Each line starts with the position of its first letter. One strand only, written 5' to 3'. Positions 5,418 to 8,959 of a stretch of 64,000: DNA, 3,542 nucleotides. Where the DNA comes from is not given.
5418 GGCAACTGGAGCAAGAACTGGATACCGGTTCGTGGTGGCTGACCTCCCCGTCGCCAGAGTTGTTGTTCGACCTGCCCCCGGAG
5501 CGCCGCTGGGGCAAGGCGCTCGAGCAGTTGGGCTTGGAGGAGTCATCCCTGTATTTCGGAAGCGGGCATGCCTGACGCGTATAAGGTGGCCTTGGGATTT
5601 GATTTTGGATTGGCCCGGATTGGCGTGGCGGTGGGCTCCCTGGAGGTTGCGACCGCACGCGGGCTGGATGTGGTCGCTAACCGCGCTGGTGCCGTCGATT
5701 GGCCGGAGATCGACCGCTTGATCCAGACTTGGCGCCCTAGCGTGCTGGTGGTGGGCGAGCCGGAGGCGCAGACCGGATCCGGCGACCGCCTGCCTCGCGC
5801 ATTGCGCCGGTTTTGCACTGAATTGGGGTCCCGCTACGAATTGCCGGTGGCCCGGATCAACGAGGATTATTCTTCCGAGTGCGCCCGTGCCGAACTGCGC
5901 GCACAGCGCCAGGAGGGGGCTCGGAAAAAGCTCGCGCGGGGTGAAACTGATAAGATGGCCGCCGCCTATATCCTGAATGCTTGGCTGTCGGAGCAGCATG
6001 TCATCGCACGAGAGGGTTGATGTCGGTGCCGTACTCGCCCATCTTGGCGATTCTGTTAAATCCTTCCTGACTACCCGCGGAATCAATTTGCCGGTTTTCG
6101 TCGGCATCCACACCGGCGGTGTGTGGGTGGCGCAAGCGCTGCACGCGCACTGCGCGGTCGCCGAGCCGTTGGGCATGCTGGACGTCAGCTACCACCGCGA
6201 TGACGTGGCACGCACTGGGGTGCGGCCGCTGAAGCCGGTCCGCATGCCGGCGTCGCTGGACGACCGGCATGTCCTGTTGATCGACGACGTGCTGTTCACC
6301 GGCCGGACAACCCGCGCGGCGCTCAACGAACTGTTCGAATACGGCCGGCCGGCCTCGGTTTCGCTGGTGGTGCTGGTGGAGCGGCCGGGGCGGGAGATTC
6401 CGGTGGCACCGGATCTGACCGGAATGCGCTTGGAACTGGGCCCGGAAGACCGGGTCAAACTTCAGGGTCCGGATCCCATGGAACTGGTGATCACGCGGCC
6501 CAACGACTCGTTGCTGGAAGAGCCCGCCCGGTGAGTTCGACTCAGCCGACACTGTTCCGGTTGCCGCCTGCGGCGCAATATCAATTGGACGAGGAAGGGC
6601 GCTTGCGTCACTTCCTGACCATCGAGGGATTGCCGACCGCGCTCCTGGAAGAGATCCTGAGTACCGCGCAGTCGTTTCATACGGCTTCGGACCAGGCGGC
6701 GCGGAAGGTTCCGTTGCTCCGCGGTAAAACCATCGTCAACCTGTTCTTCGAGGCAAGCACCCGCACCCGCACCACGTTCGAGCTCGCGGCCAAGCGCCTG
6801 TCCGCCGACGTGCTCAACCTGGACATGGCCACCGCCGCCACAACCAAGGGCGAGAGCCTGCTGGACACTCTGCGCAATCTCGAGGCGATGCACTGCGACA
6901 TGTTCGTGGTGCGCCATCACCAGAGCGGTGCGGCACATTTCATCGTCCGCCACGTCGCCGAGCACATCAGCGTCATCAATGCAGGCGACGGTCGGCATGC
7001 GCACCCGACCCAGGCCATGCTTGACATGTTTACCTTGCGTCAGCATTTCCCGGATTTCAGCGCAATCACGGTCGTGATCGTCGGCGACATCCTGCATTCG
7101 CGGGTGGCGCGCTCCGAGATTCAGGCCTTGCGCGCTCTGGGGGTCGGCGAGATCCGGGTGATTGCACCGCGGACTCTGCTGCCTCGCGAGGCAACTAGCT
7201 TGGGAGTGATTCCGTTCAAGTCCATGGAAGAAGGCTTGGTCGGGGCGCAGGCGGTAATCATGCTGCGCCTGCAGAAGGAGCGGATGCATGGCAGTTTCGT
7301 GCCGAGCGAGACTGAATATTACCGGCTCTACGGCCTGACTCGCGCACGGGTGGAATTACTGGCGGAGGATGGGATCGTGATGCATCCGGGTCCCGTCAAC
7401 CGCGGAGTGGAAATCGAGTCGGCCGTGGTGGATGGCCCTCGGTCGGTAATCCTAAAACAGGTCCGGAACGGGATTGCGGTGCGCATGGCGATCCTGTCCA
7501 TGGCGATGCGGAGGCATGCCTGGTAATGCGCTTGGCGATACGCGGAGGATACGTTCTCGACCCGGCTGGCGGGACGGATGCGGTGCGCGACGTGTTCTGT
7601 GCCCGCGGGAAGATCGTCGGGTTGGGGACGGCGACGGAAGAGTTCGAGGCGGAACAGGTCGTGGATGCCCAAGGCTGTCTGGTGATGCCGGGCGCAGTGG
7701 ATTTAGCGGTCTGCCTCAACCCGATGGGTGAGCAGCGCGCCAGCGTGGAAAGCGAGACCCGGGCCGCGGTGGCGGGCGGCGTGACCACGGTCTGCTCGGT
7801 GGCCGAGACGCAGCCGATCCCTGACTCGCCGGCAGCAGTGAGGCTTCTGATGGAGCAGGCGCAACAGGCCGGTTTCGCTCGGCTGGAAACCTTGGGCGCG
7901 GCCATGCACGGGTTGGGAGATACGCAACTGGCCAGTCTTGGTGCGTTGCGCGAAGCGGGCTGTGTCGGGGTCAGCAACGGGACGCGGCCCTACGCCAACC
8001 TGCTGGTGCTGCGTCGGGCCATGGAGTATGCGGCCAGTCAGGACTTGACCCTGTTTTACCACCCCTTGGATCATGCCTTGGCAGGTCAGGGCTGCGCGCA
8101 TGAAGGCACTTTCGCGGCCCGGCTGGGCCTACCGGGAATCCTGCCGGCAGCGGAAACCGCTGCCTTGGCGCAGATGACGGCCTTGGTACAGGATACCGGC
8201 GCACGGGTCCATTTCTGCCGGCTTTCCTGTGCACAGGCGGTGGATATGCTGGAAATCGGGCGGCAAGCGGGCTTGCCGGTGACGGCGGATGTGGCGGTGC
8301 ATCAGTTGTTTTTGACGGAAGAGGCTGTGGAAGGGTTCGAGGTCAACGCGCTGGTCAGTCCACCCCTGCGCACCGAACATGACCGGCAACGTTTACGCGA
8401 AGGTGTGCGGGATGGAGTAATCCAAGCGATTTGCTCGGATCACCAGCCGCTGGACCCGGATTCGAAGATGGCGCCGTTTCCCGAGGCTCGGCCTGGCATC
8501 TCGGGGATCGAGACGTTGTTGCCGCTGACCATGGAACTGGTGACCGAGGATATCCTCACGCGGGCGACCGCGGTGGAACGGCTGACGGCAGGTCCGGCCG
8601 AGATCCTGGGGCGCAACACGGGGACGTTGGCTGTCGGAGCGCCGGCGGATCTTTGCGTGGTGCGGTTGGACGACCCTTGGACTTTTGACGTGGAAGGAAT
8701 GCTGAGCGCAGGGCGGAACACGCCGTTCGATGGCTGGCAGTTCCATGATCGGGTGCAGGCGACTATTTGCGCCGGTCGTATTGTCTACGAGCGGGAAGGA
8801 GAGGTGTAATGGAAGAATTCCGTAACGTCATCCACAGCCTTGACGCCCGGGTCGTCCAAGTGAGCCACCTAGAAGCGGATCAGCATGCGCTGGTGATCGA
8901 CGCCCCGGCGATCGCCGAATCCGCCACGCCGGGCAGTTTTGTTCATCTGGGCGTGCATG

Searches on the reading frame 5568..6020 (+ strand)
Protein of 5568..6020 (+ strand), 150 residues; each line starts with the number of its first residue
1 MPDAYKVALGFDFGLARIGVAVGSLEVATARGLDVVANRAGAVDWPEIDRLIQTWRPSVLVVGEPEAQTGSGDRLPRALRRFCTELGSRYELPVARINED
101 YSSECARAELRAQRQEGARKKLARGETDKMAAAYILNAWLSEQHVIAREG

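Call 68: search_protein_families(library=pfam, proteins=[window:5568-6020:+], max_evalue=0.0001)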
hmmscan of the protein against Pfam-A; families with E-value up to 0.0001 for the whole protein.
window:5568-6020:+ (150 aa): 1 family
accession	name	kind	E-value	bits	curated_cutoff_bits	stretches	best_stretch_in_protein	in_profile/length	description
PF03652.20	RuvX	-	6.7e-30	104.6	29.2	1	7-141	2-133/134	Holliday junction resolvase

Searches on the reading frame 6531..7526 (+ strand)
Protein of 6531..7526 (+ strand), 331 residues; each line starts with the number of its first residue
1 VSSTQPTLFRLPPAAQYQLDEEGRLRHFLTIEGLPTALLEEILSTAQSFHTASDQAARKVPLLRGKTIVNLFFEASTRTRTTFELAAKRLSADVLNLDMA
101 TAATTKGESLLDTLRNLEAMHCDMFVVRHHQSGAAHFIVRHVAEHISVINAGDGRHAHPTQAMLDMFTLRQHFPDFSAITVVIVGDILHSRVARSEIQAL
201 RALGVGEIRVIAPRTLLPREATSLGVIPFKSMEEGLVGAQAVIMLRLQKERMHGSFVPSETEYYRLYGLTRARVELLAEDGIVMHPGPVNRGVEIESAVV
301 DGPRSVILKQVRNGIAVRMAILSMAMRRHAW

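Call 68: search_protein_families(library=pfam, proteins=[window:6531-7526:+], max_evalue=0.0001)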
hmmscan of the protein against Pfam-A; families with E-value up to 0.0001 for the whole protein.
window:6531-7526:+ (331 aa): 2 families
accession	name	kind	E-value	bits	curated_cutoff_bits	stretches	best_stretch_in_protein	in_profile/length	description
PF02729.26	OTCace_N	-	7e-42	143.4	29.9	1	26-171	1-148/148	Aspartate/ornithine carbamoyltransferase, carbamoyl-P binding domain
PF00185.30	OTCace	-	9.7e-22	78.1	29.4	1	179-324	3-156/157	Aspartate/ornithine carbamoyltransferase, Asp/Orn binding domain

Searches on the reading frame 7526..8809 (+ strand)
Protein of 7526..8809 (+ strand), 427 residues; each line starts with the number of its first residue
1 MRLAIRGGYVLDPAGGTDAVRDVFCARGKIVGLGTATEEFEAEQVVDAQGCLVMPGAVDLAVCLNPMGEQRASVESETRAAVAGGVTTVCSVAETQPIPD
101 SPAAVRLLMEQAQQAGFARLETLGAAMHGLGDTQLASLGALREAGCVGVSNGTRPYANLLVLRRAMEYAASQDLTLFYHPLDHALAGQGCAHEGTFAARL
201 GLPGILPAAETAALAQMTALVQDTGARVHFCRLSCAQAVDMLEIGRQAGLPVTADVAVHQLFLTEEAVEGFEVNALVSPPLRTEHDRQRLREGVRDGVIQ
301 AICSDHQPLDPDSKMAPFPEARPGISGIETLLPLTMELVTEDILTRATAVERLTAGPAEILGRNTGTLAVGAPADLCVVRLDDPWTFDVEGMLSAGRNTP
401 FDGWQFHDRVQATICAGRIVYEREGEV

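Call 68: search_protein_families(library=pfam, proteins=[window:7526-8809:+], max_evalue=0.0001)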
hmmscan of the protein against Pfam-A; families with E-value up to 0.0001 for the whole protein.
window:7526-8809:+ (427 aa): 2 families
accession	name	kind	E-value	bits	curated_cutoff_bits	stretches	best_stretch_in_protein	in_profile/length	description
PF01979.26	Amidohydro_1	-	1.2e-16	61.4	25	1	59-420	8-345/345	Amidohydrolase family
PF07969.17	Amidohydro_3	-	1.8e-14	54.5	29.7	1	208-421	286-472/472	Amidohydrolase family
